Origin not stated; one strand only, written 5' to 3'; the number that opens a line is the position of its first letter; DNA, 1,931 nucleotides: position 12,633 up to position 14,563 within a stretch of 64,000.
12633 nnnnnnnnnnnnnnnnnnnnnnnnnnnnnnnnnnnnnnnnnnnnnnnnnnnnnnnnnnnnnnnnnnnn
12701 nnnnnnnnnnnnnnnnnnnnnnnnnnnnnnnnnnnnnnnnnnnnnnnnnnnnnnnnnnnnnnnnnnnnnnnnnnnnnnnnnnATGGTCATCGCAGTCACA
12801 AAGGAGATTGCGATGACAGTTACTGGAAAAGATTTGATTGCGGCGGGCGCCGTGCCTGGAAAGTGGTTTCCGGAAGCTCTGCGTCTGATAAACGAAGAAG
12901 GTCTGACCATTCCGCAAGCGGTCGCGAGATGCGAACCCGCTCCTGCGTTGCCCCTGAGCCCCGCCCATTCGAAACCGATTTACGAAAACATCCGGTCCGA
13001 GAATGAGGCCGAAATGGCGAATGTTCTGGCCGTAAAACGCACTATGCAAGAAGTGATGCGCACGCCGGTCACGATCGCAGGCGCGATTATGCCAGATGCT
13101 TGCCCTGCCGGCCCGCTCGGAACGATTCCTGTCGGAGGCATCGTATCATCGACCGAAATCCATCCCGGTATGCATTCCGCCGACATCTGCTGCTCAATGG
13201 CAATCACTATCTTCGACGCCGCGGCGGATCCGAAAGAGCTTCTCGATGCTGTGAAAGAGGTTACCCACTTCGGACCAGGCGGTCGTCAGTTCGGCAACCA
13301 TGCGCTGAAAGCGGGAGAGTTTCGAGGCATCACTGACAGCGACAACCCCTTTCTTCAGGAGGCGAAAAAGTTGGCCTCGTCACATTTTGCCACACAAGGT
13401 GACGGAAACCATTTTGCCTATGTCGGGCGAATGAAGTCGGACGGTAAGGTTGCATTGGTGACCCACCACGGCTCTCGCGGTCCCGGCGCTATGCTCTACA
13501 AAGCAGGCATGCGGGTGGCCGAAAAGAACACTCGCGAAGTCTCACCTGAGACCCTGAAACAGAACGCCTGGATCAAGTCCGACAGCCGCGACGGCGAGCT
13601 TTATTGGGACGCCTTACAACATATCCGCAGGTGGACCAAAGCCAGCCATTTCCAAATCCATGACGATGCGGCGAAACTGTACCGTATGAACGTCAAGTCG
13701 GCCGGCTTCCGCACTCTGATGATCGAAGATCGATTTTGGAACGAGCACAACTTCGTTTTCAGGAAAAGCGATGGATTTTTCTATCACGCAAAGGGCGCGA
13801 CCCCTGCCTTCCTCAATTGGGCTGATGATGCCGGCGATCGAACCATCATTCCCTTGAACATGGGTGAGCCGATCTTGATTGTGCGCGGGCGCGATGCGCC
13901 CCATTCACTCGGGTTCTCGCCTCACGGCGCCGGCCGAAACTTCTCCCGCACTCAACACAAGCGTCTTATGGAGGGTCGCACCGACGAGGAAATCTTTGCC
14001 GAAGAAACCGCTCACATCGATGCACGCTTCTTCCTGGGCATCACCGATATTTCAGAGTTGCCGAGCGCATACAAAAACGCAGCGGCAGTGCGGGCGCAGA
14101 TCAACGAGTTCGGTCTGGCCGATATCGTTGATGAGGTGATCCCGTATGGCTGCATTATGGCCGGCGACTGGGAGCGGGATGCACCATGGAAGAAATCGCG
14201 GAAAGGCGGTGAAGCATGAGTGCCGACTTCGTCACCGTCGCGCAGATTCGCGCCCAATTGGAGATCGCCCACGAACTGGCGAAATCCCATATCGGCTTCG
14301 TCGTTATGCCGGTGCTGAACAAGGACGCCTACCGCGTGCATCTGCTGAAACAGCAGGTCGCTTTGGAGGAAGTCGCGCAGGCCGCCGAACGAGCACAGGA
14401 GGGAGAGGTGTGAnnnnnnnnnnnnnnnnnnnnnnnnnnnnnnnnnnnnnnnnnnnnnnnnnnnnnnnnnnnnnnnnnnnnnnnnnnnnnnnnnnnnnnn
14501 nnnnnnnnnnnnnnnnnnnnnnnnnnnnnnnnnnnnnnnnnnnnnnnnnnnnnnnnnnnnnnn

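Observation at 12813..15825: Phage-encoded RtcB RNA ligase followed by five translationally coupled small ORFs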

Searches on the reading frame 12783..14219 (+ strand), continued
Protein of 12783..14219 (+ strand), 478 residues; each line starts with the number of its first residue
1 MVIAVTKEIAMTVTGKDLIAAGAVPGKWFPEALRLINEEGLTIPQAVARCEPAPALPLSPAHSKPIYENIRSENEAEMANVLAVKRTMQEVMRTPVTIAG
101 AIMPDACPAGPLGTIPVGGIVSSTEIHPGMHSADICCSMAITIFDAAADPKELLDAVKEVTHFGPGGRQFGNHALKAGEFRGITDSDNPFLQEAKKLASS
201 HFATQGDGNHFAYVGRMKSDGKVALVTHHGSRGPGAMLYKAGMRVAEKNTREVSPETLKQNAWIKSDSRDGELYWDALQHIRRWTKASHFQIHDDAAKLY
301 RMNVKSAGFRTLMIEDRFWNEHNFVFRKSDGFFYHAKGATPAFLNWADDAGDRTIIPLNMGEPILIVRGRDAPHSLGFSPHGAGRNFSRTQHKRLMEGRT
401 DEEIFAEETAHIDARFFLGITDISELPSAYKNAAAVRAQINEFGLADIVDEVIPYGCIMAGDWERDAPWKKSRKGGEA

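Call 79: search_dna_similar(query=window:12813-14216:+, collection=phages, mode=protein, rows=spread, max_rows=30)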
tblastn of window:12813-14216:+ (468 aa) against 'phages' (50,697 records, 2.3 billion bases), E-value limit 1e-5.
Records with a match: 478; places in all: 478; records where one place covers at least 80% of the query: 36.
Best place of each record, by identity: <60% 478.
By first word of the organism name: Mycobacterium 211; Listeria 52; Bacillus 48; Caulobacter 28; Microbacterium 16; Rhizobium 15; Rhodococcus 9; Brevundimonas 8; Proteus 8; Gordonia 8; and 30 more.
By host as written in the record: Mycobacterium smegmatis mc2 155 154; Listeria monocytogenes 41; Mycobacterium smegmatis mc#155 28; - 22; Caulobacter vibrioides CB15 9; Gordonia terrae 3612 8; Mycobacterium smegmatis mc2155 8; Rhodococcus equi NRRL B-16538 7; and 112 more.
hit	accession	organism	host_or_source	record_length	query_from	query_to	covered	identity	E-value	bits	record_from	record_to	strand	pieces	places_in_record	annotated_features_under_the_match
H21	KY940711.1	Bradyrhizobium phage BDU-MI-1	Bradyrhizobium diazoefficiens USDA110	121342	2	461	98%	49.8%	2e-130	421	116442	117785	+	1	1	protein RtcB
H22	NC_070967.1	Rhizobium phage RHph_Y65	Rhizobium phaseoli INC1-2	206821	3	451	96%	46.5%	7e-122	397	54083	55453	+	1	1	RNA-splicing ligase protein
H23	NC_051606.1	Mycobacterium phage Amohnition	Mycobacterium smegmatis mc2 155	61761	59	433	80%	28.5%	5e-17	90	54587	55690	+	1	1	83: tRNA splicing ligase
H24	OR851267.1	Salmonella phage S.Kent 1-2-1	Salmonella enterica subsp. enterica ...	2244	91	428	72%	28.9%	4e-12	74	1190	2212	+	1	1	record has no annotation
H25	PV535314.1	Proteus phage vB_PMG_YP1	chicken and sheep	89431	81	422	73%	27.9%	3e-13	78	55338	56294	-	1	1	hypothetical protein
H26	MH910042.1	Mycobacterium phage Scarlett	Mycobacterium smegmatis mc2 155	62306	91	433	73%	27.3%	3e-12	75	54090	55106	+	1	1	86: RtcB-like RNA ligase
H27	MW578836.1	Mycobacterium phage Nanosmite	Mycobacterium smegmatis mc2 155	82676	91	439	75%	26.6%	5e-11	71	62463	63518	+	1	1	123: RtcB-like RNA ligase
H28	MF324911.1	Mycobacterium phage SirPhilip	Mycobacterium smegmatis mc2 155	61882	91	421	71%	27.6%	4e-12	75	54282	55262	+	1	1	85: RtcB-like RNA ligase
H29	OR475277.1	Mycobacterium phage Shadow1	Mycobacterium smegmatis mc2 155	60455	91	437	74%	25.9%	2e-9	67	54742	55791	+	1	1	90: RtcB-like RNA ligase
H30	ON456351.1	Mycobacterium Phage Sunflower1121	Mycobacterium smegmatis mc2 155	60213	91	437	74%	25.6%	3e-9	66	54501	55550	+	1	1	90: RtcB-like RNA ligase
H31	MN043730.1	Bacillus phage vB_BveM-Goe7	Bacillus velezensis FZB42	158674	92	444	75%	25.1%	1e-10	70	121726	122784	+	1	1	putative tRNA-splicing ligase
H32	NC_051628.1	Mycobacterium phage Urkel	Mycobacterium smegmatis mc2 155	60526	91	421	71%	26.3%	1e-9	67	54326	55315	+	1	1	tRNA splicing ligase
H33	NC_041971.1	Mycobacterium phage Rey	Mycobacterium smegmatis mc2 155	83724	91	428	72%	25.6%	3e-8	62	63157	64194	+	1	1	134: tRNA splicing ligase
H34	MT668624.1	Listeria phage LP-Mix_6.2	Listeria monocytogenes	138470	93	432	73%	25.4%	1e-10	70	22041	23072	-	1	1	RNA-2',3'-PO4:RNA-5'-OH ligase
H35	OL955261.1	Erythrobacter phage vB_EliS-L02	Erythrobacter sp.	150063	91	426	72%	25.6%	4e-6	56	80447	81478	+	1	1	RNA-splicing ligase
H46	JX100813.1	Caulobacter phage phiCbK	Caulobacter vibrioides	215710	179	448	58%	27.9%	1e-7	61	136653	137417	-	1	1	putative RtcB-like protein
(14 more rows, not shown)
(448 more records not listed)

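Call 80: get_annotated_region(hit=H32, flank=600)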
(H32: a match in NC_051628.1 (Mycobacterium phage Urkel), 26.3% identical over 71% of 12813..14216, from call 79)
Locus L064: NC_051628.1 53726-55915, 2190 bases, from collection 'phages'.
description: Mycobacterium phage Urkel, complete genome.
organism: Mycobacterium phage Urkel (NCBI taxid 1912978)
taxonomy: Viruses; Duplodnaviria; Heunggongvirae; Uroviricota; Caudoviricetes; Weiservirinae; Anayavirus; Anayavirus urkel
host: Mycobacterium smegmatis mc2 155; source: soil; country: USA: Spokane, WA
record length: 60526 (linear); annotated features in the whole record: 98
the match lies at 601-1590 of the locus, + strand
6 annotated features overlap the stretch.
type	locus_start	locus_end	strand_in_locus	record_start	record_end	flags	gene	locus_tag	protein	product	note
CDS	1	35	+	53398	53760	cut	-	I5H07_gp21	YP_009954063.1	hypothetical protein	-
CDS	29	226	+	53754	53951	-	-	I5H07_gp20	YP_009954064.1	hypothetical protein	-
CDS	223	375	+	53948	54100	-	-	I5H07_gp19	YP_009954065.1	hypothetical protein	-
CDS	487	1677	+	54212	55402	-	-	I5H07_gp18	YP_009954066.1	tRNA splicing ligase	RtcB RNA ligase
CDS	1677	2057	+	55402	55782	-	-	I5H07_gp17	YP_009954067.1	hypothetical protein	-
CDS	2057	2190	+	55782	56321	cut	-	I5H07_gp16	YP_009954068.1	hypothetical protein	-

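Call 81: get_annotated_region(hit=H34, flank=600)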
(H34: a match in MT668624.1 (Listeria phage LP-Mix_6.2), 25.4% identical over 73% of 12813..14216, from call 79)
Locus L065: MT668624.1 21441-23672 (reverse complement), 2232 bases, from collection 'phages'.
description: Listeria phage LP-Mix_6.2, complete genome.
organism: Listeria phage LP-Mix_6.2 (NCBI taxid 2759381)
taxonomy: Viruses; Duplodnaviria; Heunggongvirae; Uroviricota; Caudoviricetes; Herelleviridae; Jasinkavirinae; Pecentumvirus; Pecentumvirus LP0832
host: Listeria monocytogenes; source: -; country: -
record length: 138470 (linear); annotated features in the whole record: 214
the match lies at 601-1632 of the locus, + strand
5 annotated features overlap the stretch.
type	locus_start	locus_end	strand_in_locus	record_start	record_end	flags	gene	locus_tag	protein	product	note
CDS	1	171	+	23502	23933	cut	-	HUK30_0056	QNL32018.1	hypothetical protein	-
CDS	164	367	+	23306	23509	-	-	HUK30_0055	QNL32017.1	hypothetical protein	-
CDS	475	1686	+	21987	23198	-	-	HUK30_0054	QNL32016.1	RNA-2',3'-PO4:RNA-5'-OH ligase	-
CDS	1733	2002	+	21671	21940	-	-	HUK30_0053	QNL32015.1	hypothetical protein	-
CDS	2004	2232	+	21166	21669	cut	-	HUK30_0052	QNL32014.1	hypothetical protein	Uncharacterized protein COG3236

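Call 82: get_annotated_region(hit=H31, flank=600)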
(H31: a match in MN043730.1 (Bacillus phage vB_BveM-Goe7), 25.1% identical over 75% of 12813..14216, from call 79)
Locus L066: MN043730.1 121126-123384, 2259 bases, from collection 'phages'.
description: Bacillus phage vB_BveM-Goe7, complete genome.
organism: Bacillus phage vB_BveM-Goe7 (NCBI taxid 2593639)
taxonomy: Viruses; Duplodnaviria; Heunggongvirae; Uroviricota; Caudoviricetes; Herelleviridae; Bastillevirinae; Grisebachstrassevirus
host: Bacillus velezensis FZB42; source: -; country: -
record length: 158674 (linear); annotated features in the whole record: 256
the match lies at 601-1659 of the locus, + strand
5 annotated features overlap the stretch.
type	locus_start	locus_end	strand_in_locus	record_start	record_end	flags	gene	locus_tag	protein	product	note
CDS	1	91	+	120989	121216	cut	-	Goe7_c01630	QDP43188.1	hypothetical protein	-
CDS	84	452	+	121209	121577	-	-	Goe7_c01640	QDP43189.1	hypothetical protein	-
CDS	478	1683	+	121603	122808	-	-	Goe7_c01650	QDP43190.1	putative tRNA-splicing ligase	putative tRNA-splicing ligase RtcB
CDS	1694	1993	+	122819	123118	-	-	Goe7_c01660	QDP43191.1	hypothetical protein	-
CDS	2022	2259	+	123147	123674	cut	-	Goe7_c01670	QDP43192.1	hypothetical protein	-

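Call 83: get_annotated_region(hit=H46, flank=900)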
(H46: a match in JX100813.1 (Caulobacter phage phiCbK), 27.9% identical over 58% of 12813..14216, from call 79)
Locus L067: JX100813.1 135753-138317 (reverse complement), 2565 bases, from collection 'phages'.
description: Caulobacter phage phiCbK, complete genome.
organism: Caulobacter phage phiCbK (NCBI taxid 2927985)
taxonomy: Viruses; Duplodnaviria; Heunggongvirae; Uroviricota; Caudoviricetes; Dolichocephalovirinae; Shapirovirus; Shapirovirus cbk
host: Caulobacter vibrioides; source: -; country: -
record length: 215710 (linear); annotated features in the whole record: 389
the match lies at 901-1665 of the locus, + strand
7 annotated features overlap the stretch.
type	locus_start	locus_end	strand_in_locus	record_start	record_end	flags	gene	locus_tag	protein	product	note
CDS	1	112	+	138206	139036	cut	-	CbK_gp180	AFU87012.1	putative band 7 lipoprotein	-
CDS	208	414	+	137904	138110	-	-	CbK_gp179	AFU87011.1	hypothetical protein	-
CDS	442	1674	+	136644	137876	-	-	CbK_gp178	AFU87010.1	putative RtcB-like protein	-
CDS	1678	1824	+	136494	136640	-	-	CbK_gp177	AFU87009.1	hypothetical protein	-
CDS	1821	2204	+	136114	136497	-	-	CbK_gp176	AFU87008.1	hypothetical protein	-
CDS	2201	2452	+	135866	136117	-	-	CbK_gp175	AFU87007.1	hypothetical protein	-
CDS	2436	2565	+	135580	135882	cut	-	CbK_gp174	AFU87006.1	hypothetical protein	-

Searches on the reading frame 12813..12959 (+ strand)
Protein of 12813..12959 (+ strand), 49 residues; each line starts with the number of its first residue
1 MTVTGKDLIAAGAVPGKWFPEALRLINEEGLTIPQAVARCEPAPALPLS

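Call 63: search_solved_structures(query=A5, max_evalue=10, show_alignments=3)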
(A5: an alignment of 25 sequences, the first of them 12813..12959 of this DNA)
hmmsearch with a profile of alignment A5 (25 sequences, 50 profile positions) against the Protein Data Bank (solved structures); distinct sequences matched with E-value up to 10: 2.
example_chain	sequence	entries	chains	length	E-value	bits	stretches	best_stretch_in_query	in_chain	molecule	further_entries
7x7p_C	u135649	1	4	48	1.1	12.7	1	8-41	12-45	Holliday junction ATP-dependent DNA helicase RuvA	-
3uq3_A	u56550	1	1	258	2.9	11.3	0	19-43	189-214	Heat shock protein STI1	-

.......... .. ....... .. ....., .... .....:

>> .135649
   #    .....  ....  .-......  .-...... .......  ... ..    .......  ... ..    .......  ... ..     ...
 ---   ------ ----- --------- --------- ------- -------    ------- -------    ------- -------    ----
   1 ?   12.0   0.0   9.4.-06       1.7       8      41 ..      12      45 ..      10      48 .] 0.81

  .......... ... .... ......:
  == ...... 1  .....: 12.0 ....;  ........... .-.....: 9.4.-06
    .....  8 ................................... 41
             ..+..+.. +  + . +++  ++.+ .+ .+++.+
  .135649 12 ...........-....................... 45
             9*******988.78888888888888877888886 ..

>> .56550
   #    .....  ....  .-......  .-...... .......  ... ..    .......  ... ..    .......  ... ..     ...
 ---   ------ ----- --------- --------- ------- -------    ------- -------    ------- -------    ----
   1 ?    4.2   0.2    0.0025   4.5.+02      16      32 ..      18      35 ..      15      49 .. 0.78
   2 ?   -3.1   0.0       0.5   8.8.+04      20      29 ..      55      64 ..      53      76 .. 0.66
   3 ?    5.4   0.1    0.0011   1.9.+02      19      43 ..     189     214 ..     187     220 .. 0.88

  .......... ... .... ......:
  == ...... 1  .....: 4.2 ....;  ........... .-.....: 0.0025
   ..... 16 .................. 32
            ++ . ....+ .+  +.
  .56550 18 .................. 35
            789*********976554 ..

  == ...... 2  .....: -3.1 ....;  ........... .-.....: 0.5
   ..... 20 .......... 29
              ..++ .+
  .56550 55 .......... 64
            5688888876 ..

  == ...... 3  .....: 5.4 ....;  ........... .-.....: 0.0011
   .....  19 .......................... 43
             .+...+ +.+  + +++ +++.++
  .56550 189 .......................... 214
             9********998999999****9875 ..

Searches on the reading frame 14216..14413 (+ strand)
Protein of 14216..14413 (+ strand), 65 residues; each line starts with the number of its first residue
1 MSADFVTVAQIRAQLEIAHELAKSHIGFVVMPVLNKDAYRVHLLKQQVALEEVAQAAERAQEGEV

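Call 3: search_protein_families(library=pfam, proteins=[window:14216-14413:+], max_evalue=0.1)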
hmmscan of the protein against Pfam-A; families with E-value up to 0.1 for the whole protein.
window:14216-14413:+ (65 aa): 2 families
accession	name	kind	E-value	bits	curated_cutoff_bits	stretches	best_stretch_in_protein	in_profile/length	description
PF07131.17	DUF1382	-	1.5e-07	31.9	27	1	9-60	7-58/60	Protein of unknown function (DUF1382)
PF25132.1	TYW2_N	-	0.071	13.8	27.8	1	15-52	22-61/77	TYW2 N-terminal domain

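Call 9: search_protein_families(library=phrogs, proteins=[window:14216-14413:+], max_evalue=0.01)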
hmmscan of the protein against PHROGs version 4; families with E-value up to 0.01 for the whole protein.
window:14216-14413:+ (65 aa): 1 family
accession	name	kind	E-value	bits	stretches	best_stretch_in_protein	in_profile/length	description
phrog_292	-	unknown function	1.2e-07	32.8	1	8-62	6-60/63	-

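Call 11: search_protein_families(library=ncbifam, proteins=[window:14216-14413:+], max_evalue=0.1)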
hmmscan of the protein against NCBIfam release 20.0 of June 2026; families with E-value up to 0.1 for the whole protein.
window:14216-14413:+ (65 aa): 0 families

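Call 69: search_protein_families(library=padloc, proteins=[window:14216-14413:+], max_evalue=0.01)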
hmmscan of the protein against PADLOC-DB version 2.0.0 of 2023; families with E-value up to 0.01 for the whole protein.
window:14216-14413:+ (65 aa): 0 families

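Call 73: search_solved_structures(query=window:14216-14410:+, max_evalue=10, show_alignments=1)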
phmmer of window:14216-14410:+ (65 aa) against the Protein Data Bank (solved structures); distinct sequences matched with E-value up to 10: 1.
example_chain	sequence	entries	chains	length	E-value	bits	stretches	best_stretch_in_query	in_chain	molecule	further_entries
8dsb_A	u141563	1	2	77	0.046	17.6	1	9-59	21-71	Xis (Excision72)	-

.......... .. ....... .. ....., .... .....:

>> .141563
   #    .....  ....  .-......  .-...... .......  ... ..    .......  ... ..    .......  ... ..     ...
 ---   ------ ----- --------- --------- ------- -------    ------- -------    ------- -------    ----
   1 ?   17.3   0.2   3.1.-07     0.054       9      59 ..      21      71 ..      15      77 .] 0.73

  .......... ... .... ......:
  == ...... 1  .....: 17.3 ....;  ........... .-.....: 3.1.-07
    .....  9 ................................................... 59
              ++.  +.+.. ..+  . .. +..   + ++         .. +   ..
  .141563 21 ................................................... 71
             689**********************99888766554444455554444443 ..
